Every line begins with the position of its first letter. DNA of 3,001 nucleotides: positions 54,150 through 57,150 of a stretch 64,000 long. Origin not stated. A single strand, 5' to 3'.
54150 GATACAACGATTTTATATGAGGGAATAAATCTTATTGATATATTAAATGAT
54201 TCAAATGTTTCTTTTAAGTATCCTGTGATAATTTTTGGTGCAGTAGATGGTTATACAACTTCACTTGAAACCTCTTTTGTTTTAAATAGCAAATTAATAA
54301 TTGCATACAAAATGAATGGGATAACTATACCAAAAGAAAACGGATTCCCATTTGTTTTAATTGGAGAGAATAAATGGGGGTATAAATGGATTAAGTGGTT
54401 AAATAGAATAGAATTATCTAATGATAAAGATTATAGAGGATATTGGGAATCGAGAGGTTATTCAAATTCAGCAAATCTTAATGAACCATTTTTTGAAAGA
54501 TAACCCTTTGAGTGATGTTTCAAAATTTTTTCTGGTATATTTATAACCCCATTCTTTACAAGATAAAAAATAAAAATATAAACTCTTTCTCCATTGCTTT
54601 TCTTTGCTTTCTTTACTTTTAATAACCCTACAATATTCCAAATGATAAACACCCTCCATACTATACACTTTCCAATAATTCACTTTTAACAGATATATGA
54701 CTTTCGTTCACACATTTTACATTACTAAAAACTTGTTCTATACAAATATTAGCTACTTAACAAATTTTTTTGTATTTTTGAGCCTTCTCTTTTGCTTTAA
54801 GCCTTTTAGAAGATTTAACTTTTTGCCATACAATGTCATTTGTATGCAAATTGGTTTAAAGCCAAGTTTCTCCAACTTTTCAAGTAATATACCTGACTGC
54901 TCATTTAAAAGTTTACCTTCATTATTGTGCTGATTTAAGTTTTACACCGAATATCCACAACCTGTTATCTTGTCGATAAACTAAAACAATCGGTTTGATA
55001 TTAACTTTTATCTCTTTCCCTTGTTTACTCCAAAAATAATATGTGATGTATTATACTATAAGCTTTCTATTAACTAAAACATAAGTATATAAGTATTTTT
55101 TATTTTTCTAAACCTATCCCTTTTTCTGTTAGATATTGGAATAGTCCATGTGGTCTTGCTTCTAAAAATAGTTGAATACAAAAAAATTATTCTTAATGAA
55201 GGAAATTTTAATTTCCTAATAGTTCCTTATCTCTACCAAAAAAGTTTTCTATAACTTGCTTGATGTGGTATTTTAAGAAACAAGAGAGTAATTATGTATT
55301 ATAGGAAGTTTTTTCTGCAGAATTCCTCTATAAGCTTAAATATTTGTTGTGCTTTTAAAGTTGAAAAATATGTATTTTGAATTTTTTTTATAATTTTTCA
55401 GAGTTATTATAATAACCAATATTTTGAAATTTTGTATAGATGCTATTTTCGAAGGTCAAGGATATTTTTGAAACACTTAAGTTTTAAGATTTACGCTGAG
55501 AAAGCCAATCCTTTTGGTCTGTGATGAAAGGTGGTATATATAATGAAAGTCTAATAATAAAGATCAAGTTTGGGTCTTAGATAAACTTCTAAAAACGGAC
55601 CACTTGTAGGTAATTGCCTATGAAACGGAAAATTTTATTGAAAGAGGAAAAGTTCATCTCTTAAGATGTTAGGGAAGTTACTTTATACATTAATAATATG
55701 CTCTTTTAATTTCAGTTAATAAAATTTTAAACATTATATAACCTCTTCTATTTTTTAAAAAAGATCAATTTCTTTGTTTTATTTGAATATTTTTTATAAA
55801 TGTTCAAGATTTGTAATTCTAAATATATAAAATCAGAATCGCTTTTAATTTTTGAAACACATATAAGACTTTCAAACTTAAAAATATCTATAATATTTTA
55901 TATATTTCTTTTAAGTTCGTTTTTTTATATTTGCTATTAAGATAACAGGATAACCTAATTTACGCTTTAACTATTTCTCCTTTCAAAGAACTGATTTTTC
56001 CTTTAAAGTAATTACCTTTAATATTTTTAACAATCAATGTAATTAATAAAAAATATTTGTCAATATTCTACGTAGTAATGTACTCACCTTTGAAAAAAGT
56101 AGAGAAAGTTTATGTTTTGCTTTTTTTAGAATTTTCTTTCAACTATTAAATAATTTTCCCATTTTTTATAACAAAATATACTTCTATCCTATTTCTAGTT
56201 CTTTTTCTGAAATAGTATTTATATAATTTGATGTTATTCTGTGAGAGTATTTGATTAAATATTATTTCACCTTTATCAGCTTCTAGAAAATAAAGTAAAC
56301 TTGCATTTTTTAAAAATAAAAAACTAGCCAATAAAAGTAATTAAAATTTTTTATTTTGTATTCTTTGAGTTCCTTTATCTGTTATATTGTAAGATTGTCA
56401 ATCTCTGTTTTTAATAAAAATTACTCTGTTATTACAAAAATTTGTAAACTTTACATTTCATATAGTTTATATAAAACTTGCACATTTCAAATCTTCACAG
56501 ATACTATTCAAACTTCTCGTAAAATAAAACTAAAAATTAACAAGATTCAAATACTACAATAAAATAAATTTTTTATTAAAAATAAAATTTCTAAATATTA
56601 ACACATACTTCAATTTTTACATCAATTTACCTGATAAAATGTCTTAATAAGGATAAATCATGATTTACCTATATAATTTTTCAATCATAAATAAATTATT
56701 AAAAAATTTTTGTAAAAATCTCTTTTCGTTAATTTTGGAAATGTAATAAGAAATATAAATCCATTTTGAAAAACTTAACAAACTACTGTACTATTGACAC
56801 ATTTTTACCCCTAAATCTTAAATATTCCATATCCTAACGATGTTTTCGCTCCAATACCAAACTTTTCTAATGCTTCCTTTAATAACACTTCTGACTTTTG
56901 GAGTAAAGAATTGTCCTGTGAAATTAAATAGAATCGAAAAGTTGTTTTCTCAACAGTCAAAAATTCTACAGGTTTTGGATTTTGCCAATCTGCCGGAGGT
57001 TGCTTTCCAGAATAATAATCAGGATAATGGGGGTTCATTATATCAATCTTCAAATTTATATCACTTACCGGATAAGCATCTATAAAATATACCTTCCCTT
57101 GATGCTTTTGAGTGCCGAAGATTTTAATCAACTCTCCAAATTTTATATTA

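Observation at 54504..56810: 2.3-kb ORF-free AT-rich desert between a Mo-domain gene and the cmr operon.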

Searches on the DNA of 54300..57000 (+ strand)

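Call 5: search_rna_families(source=window, start=54300, end=57000, threshold=evalue, max_evalue=5)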
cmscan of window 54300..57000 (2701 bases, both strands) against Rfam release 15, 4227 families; matches with E-value up to 5: 1.
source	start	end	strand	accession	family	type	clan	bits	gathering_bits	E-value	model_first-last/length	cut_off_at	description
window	56449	56477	+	RF01327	CRISPR-DR14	Gene; CRISPR;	CL00014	41.3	45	0.0033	1-29/29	no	CRISPR RNA direct repeat element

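Call 10: search_rna_families(source=window, start=56300, end=56650, threshold=evalue, max_evalue=10, show_alignments=3)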
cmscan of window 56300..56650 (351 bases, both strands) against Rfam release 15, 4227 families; matches with E-value up to 10: 3.
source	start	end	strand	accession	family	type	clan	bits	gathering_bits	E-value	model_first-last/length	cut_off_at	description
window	56449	56477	+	RF01327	CRISPR-DR14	Gene; CRISPR;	CL00014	41.3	45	0.00043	1-29/29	no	CRISPR RNA direct repeat element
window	56428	56524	-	RF02554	ppoRNA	Gene; rRNA;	-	19.6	99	0.41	1-98/98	no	mt-5S-like P. polycephalum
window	56300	56342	-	RF03915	MIR5286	Gene; miRNA;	-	13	93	9.5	1-44/78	3'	MIR5286 microRNA precursor family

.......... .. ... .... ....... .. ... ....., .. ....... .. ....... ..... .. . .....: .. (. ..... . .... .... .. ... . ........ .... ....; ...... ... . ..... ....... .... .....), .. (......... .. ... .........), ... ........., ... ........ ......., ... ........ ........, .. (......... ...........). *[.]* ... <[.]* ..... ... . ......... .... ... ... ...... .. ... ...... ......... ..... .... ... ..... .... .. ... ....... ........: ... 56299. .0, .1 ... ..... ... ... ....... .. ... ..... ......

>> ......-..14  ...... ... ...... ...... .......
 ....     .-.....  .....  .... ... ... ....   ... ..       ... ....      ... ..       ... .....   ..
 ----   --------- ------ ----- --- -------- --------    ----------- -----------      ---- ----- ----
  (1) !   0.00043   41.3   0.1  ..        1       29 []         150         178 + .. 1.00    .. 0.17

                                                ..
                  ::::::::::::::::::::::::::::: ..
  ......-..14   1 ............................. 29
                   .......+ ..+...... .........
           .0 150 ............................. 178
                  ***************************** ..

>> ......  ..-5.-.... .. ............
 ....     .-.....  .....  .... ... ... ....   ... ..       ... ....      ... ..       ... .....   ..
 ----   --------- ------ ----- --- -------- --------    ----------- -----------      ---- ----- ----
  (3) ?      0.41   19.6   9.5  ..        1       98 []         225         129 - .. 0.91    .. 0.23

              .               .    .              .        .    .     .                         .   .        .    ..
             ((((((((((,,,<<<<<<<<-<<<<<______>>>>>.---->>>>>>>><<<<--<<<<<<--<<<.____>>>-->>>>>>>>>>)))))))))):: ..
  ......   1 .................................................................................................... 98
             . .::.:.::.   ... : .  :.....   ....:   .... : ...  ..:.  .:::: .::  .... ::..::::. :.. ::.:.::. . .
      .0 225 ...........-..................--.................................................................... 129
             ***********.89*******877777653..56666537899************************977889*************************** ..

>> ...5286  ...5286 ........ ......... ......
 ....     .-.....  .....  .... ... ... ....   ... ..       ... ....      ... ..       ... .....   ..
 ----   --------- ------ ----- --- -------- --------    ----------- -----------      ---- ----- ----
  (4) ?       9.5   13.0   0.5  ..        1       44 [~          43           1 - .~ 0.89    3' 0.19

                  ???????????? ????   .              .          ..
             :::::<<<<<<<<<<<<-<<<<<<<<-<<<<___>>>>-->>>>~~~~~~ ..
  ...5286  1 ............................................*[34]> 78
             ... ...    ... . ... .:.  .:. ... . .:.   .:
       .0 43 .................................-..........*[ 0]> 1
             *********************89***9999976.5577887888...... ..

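Call 40: search_dna_similar(query=window:54504-56810:+, collection=plasmids, mode=distant, max_evalue=0.01, max_rows=10)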
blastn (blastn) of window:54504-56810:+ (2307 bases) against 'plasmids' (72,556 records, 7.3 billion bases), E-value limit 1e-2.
No match.

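Call 41: search_dna_similar(query=window:54504-56810:+, collection=phages, mode=distant, max_evalue=0.01, max_rows=10)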
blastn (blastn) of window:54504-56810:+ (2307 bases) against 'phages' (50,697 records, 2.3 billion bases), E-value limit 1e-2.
Records with a match: 1; places in all: 1; records where one place covers at least 80% of the query: 0.
Best place of each record, by identity: 80-90% 1.
By first word of the organism name: Clostridioides 1.
By host as written in the record: Clostridioides difficile CD500-12 1.
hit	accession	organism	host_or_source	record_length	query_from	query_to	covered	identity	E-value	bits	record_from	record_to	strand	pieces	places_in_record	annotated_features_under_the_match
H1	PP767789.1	Clostridioides phage phiCDKH02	Clostridioides difficile CD500-12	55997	1947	1992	2%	87.0%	5e-3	50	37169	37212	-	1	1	none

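Call 42: get_annotated_region(hit=H1, flank=1500)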
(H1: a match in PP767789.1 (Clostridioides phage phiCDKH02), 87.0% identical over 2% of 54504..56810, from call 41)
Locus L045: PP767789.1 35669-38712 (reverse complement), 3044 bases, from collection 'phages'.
description: Clostridioides phage phiCDKH02, complete genome.
organism: Clostridioides phage phiCDKH02 (NCBI taxid 3145026)
taxonomy: Viruses
host: Clostridioides difficile CD500-12; source: clinical sample; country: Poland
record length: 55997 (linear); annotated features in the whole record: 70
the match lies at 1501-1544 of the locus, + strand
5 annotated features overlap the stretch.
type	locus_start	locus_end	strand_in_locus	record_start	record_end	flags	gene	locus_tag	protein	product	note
CDS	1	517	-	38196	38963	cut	-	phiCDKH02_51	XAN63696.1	DUF4428 domain-containing protein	-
CDS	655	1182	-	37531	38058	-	-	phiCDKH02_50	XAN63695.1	DUF4352 domain-containing protein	-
CDS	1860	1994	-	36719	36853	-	-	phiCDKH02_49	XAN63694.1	hypothetical protein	-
CDS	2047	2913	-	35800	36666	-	-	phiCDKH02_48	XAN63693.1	BRO family protein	-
CDS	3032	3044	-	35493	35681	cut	-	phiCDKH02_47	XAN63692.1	hypothetical protein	-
